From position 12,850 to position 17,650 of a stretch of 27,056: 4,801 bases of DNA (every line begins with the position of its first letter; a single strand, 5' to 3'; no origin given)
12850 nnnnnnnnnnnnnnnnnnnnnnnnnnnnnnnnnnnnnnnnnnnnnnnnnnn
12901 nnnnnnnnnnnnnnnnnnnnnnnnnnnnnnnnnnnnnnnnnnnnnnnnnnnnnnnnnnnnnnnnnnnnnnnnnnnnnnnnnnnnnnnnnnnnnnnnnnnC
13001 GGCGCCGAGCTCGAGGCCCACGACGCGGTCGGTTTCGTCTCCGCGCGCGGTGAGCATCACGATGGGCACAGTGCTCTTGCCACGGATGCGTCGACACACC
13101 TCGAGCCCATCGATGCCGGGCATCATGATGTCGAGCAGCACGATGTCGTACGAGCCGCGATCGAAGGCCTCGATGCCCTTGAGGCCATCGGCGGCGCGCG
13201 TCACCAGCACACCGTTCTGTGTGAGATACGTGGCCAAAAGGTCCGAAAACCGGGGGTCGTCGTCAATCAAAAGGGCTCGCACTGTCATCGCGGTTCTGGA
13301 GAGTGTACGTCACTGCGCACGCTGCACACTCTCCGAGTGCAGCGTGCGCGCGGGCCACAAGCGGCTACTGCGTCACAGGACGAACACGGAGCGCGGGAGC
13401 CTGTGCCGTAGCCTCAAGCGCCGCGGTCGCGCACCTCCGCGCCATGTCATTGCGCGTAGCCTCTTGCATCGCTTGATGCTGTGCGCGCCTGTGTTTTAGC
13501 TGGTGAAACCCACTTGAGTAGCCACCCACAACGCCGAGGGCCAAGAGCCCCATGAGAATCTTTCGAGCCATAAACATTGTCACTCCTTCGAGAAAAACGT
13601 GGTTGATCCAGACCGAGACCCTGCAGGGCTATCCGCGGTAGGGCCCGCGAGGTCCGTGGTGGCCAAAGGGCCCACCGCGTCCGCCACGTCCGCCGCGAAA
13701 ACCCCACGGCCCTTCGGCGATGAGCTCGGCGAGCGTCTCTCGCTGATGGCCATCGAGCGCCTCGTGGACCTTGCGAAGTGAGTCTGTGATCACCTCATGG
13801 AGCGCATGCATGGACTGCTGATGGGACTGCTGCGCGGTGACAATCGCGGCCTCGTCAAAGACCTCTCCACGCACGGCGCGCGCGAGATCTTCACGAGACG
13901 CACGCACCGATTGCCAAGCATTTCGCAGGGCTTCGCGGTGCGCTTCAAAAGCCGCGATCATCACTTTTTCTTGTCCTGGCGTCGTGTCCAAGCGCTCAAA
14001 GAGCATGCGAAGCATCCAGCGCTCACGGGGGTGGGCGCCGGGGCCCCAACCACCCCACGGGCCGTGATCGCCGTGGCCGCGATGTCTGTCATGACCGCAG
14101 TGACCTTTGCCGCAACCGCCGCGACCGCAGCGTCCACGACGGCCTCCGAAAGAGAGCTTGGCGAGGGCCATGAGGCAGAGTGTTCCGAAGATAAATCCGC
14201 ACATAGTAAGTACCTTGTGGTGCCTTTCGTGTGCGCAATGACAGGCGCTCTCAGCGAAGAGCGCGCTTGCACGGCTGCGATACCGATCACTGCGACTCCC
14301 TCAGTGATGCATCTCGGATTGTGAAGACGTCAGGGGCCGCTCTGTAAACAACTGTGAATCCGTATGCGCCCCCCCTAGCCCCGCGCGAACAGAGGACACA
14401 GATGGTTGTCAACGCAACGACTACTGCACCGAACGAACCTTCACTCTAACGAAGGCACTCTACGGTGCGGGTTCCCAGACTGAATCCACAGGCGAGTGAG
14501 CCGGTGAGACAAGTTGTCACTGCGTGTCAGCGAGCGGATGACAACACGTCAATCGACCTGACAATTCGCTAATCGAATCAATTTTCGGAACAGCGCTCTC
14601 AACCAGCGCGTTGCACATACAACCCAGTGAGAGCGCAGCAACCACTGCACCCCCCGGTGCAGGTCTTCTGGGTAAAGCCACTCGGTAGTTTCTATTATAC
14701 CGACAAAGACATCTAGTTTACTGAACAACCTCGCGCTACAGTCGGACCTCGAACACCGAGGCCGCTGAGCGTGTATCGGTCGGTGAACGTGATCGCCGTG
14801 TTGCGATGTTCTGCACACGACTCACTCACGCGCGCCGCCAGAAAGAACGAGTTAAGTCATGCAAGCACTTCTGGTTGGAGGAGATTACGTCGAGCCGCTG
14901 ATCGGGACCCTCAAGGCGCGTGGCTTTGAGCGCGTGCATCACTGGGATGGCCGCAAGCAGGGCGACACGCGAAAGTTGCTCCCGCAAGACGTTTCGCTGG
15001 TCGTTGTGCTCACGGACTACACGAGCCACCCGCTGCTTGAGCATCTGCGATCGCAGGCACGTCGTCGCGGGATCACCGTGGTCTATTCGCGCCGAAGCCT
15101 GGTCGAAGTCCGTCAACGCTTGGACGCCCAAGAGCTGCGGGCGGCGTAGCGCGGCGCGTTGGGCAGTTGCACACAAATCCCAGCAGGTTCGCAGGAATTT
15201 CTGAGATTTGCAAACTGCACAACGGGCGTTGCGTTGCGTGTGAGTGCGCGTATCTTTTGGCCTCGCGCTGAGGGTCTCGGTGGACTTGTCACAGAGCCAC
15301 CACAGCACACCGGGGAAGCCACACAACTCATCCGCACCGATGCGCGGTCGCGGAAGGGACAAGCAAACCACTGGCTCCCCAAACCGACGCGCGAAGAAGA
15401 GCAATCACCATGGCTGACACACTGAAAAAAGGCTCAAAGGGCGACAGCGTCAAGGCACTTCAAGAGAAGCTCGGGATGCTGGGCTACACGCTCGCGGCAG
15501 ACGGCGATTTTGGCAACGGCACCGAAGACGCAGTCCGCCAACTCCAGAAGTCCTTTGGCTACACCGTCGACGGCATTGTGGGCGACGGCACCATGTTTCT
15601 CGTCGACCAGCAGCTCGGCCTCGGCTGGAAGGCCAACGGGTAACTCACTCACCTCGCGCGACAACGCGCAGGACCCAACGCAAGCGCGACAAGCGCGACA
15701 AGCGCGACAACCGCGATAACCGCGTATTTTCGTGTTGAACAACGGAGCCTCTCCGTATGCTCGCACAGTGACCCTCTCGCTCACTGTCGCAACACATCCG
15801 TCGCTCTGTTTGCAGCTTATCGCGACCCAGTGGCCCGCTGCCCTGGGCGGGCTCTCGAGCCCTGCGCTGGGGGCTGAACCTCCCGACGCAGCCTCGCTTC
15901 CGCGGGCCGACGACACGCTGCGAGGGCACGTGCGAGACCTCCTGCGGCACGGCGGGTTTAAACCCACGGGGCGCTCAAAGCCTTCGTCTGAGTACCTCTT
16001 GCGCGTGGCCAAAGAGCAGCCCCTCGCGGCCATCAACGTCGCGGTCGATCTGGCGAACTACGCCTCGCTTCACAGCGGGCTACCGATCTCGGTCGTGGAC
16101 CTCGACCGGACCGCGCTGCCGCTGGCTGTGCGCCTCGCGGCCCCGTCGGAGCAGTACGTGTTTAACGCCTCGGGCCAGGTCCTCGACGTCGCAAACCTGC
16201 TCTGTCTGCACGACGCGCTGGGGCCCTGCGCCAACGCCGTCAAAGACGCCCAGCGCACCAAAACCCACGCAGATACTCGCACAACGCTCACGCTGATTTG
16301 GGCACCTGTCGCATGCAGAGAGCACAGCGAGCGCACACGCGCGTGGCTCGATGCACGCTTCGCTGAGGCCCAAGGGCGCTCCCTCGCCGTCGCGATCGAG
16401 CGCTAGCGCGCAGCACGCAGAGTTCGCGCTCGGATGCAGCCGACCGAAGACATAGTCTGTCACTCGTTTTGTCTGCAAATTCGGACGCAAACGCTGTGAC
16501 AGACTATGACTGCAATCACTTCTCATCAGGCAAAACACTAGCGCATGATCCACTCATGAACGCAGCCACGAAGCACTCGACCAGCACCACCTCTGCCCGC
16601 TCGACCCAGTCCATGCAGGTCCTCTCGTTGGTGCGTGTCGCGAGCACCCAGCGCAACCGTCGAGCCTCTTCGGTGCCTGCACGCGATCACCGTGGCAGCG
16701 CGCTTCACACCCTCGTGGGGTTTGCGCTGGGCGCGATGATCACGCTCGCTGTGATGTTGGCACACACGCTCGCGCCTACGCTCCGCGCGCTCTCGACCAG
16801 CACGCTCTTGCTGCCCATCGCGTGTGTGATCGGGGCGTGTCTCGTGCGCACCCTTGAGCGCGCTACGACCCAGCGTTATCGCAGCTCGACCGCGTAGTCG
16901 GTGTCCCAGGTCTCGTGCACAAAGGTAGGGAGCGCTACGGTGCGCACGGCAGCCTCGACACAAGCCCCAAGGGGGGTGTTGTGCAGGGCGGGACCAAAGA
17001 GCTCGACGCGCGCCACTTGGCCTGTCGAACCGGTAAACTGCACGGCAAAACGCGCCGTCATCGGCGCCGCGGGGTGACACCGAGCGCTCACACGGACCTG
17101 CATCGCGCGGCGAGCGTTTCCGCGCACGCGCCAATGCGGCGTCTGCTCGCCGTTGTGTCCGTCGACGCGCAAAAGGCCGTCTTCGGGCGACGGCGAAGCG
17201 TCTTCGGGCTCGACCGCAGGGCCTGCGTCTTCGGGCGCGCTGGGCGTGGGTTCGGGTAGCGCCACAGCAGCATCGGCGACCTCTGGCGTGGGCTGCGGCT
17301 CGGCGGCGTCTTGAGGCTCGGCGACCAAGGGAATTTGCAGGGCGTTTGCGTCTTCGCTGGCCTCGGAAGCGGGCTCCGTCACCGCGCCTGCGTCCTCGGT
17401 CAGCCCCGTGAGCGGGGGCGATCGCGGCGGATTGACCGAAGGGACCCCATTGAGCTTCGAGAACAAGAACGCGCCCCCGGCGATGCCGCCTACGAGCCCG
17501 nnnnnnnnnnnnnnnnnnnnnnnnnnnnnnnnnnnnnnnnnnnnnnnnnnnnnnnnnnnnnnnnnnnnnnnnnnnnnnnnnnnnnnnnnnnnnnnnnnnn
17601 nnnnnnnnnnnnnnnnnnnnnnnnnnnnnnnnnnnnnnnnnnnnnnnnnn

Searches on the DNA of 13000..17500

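Call 23: search_rna_families(source=window, start=13000, end=17500, threshold=evalue, max_evalue=1)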
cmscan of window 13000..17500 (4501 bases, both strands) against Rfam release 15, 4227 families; matches with E-value up to 1: 0.
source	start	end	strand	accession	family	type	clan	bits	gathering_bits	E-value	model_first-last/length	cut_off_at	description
